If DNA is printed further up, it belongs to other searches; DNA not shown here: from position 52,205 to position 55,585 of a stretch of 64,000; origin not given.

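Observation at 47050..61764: Self-contained locus linking alpha-mannoside import and hydrolysis to two oxidoreductases and radical chemistry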

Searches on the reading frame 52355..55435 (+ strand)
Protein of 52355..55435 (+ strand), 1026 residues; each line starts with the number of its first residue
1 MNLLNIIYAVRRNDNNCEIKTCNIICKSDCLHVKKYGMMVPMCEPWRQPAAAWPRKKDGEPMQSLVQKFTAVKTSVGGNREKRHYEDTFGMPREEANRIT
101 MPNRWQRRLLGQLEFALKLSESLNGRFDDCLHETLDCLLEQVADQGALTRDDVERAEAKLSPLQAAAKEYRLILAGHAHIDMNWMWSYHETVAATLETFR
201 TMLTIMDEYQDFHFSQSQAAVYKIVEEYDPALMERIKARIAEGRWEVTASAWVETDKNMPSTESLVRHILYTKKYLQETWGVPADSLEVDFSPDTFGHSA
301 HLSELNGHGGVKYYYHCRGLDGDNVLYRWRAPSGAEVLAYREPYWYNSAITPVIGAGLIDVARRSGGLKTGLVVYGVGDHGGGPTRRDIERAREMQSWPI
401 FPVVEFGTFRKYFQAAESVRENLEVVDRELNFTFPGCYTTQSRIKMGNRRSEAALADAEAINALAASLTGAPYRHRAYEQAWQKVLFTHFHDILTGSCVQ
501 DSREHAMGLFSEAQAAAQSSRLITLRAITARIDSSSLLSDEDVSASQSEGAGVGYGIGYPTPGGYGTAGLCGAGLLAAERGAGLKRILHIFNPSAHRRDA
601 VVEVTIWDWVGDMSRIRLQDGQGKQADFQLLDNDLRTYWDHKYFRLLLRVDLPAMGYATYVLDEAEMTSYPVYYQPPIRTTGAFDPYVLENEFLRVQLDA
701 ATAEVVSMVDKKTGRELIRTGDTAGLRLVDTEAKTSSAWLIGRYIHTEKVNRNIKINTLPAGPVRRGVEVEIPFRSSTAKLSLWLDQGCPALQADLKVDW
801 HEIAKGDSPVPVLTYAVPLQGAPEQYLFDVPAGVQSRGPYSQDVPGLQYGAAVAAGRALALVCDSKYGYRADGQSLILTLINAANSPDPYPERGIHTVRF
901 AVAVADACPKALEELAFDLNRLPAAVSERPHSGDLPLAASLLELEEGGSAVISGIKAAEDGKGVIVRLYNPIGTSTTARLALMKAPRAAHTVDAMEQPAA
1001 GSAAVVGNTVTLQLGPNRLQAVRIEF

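Call 3: search_protein_families(library=pfam, proteins=[window:52355-55435:+])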
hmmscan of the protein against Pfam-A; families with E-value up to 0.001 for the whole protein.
window:52355-55435:+ (1026 aa): 4 families
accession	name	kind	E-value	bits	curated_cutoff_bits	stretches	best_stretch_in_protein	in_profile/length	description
PF01074.27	Glyco_hydro_38N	-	7e-51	173.7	25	1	173-418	3-257/270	Glycosyl hydrolases family 38 N-terminal domain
PF07748.19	Glyco_hydro_38C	-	6.6e-19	69.4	25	1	689-889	1-205/206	Glycosyl hydrolases family 38 C-terminal domain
PF09261.16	Alpha-mann_mid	-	2.9e-15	56.6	31.1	1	435-518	4-86/96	Alpha mannosidase middle domain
PF17677.7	Glyco_hydro38C2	-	1.7e-06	28.5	22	1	951-1016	3-66/72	Glycosyl hydrolases family 38 C-terminal beta sandwich domain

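Call 4: search_protein_families(library=ncbifam, proteins=[window:52355-55435:+])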
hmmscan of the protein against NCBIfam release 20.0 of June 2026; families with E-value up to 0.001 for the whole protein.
window:52355-55435:+ (1026 aa): 1 family
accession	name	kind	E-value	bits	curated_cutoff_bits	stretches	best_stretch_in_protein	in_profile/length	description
NF007331.0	PRK09819.1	equivalog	3.4e-32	111.2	1138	2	174-535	8-380/885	mannosylglycerate hydrolase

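Call 67: search_solved_structures(query=window:52538-55435:+, max_evalue=0.00001)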
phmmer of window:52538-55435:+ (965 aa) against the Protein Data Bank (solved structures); distinct sequences matched with E-value up to 0.00001: 11.
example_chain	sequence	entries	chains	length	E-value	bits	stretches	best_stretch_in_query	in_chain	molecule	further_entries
7vqo_A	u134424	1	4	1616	9e-56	192.6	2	106-454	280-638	Ams1, Nbr1 and malE fusion protein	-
6lz1_A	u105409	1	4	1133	3e-55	190.9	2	111-451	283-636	Ams1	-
7dd9_A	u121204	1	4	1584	1e-54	189.1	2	111-451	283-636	Alpha-mannosidase,ZZ-type zinc finger-containing protein P35G2.11c,Maltose/maltodextrin-bi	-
7ufs_A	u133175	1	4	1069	2.9e-47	164.4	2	103-439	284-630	Alpha-mannosidase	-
7uft_A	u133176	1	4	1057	4e-45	157.3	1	103-445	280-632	Alpha-mannosidase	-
7ufr_A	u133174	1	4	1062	6.3e-43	150.1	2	92-442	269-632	Alpha-mannosidase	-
7ufu_A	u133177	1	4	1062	8.2e-42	146.4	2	92-442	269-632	Alpha-mannosidase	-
5jm0_A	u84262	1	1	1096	2.2e-39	138.4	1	114-439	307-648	Alpha-mannosidase,Alpha-mannosidase,Alpha-mannosidase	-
3lvt_A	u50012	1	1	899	5.7e-13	50.9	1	109-474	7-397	Glycosyl hydrolase, family 38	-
5kbp_A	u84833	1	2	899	5.7e-13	50.9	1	109-474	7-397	Glycosyl hydrolase, family 38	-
2wyh_A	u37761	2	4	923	9.7e-11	43.6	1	110-455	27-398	ALPHA-MANNOSIDASE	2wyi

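Call 85: find_homologous_proteins(query=window:52538-55435:+, max_evalue=1e-50)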
Query window:52538-55435:+ (965 aa): 5113 proteins with E <= 1e-50 among 8000 candidates; the best 120 are listed.
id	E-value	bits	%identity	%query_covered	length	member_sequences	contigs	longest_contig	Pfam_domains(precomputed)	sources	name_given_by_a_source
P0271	0.0e+0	2214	100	100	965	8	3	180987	PF09261.17,PF07748.20,PF01074.29,PF17677.8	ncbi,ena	-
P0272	0.0e+0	1627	73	100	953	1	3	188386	PF09261.17,PF07748.20,PF01074.29,PF17677.8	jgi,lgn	jgi:alpha-mannosidase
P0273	0.0e+0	1306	58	100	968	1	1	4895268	PF09261.17,PF07748.20,PF01074.29,PF17677.8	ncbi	-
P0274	0.0e+0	1295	59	100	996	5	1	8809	PF09261.17,PF07748.20,PF01074.29,PF17677.8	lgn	-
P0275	0.0e+0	1291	58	100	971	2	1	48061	PF09261.17,PF07748.20,PF01074.29,PF17677.8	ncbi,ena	-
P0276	0.0e+0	1275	60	100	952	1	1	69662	PF09261.17,PF07748.20,PF01074.29,PF17677.8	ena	-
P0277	0.0e+0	1275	57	100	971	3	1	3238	PF09261.17,PF07748.20,PF01074.29,PF17677.8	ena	-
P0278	0.0e+0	1265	57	100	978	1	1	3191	PF09261.17,PF07748.20,PF01074.29,PF17677.8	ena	-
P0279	0.0e+0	1220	57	100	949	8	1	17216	PF09261.17,PF07748.20,PF01074.29,PF17677.8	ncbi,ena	-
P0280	0.0e+0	1212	57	100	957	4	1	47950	PF09261.17,PF07748.20,PF01074.29,PF17677.8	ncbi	-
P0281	0.0e+0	1196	57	100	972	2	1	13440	PF09261.17,PF07748.20,PF01074.29,PF17677.8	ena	-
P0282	0.0e+0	1195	56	100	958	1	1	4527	PF09261.17,PF07748.20,PF01074.29,PF17677.8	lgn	-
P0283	0.0e+0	1195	56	100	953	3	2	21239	PF09261.17,PF07748.20,PF01074.29,PF17677.8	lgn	-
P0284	0.0e+0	1187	55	100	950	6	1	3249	PF09261.17,PF07748.20,PF01074.29,PF17677.8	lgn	-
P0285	0.0e+0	1172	54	100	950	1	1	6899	PF09261.17,PF07748.20,PF01074.29,PF17677.8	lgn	-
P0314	0.0e+0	1108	54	100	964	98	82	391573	PF09261.17,PF07748.20,PF01074.29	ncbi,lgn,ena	-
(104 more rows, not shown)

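Call 86: find_encoding_contigs(protein=P0272, flank=10000, max_places=1)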
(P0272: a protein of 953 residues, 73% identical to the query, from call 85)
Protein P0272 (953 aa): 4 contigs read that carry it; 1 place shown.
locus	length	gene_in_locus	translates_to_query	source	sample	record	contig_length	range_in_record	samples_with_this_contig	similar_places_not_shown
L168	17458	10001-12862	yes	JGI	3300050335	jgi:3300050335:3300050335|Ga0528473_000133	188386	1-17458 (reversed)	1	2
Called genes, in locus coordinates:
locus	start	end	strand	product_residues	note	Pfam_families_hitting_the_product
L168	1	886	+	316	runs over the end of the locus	PF00528:BPD_transp_1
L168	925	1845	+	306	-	PF00528:BPD_transp_1 (weak)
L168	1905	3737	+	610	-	-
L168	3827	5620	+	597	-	PF02743:dCache_1 (weak), PF06580:His_kinase, PF02518:HATPase_c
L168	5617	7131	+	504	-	PF00072:Response_reg, PF00165:HTH_AraC (faint), PF12833:HTH_18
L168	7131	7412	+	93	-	-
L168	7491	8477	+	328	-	PF04041:Glyco_hydro_130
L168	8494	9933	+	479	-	PF19815:DUF6298 (weak)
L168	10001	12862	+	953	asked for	PF01074:Glyco_hydro_38N, PF09261:Alpha-mann_mid, PF07748:Glyco_hydro_38C, PF17677:Glyco_hydro38C2 (weak)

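Call 87: find_encoding_contigs(protein=P0276, flank=10000, max_places=1)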
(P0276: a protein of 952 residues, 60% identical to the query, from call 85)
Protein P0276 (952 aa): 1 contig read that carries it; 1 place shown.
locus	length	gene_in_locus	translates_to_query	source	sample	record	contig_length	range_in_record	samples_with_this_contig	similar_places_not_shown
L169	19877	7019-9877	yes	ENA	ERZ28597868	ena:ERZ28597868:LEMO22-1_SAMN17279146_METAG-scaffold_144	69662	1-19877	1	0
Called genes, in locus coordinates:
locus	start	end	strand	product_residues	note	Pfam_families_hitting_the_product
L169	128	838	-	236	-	-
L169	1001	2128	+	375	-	PF00392:GntR, PF00532:Peripla_BP_1, PF13407:Peripla_BP_4, PF13377:Peripla_BP_3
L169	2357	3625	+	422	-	PF06824:Glyco_hydro_125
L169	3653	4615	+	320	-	PF00528:BPD_transp_1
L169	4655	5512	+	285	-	PF00528:BPD_transp_1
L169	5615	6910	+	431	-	PF01547:SBP_bac_1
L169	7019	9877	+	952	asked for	PF01074:Glyco_hydro_38N, PF09261:Alpha-mann_mid, PF07748:Glyco_hydro_38C, PF17677:Glyco_hydro38C2 (weak)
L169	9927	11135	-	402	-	PF02311:AraC_binding, PF12833:HTH_18, PF00165:HTH_AraC, PF12833:HTH_18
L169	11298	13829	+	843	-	PF22666:Glyco_hydro_2_N2, PF02837:Glyco_hydro_2_N, PF00703:Glyco_hydro_2, PF17786:Mannosidase_ig, PF17753:Ig_mannosidase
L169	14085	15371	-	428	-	PF01053:Cys_Met_Meta_PP, PF00155:Aminotran_1_2 (weak), PF01041:DegT_DnrJ_EryC1, PF00266:Aminotran_5 (weak)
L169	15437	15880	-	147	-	PF02082:Rrf2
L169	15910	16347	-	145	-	PF02082:Rrf2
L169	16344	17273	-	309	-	PF04204:HTS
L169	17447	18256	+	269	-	PF00733:Asn_synthase (weak), PF02540:NAD_synthase (weak), PF01171:ATP_bind_3 (faint), PF06508:QueC (faint)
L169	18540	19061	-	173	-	PF05257:CHAP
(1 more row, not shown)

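Call 88: find_encoding_contigs(protein=P0314, flank=10000, max_places=1)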
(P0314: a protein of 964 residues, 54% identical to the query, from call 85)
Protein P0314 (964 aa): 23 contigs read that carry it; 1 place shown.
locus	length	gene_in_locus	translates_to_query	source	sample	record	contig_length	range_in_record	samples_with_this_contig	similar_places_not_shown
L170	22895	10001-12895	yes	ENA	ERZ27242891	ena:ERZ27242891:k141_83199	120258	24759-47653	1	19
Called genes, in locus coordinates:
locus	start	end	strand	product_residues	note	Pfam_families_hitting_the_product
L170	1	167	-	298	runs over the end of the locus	PF01408:GFO_IDH_MocA, PF02894:GFO_IDH_MocA_C, PF22725:GFO_IDH_MocA_C3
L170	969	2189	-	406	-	PF01408:GFO_IDH_MocA, PF02894:GFO_IDH_MocA_C (weak), PF22725:GFO_IDH_MocA_C3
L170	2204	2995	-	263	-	PF01261:AP_endonuc_2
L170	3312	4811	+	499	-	PF00135:COesterase, PF20434:BD-FAE (faint), PF07859:Abhydrolase_3 (faint)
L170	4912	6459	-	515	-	PF00672:HAMP, PF00512:HisKA, PF02518:HATPase_c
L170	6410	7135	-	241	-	PF00072:Response_reg, PF00486:Trans_reg_C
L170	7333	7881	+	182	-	-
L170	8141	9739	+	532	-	PF00905:Transpeptidase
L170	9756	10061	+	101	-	-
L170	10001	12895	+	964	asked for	PF01074:Glyco_hydro_38N, PF09261:Alpha-mann_mid, PF07748:Glyco_hydro_38C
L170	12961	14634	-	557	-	PF14827:dCache_3 (faint), PF08448:PAS_4 (weak), PF00512:HisKA, PF02518:HATPase_c, PF13589:HATPase_c_3 (faint)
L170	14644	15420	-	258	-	PF00072:Response_reg, PF00486:Trans_reg_C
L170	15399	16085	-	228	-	PF01895:PhoU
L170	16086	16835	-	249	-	PF02463:SMC_N (faint), PF00005:ABC_tran, PF13304:AAA_21 (faint)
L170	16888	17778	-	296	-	PF00528:BPD_transp_1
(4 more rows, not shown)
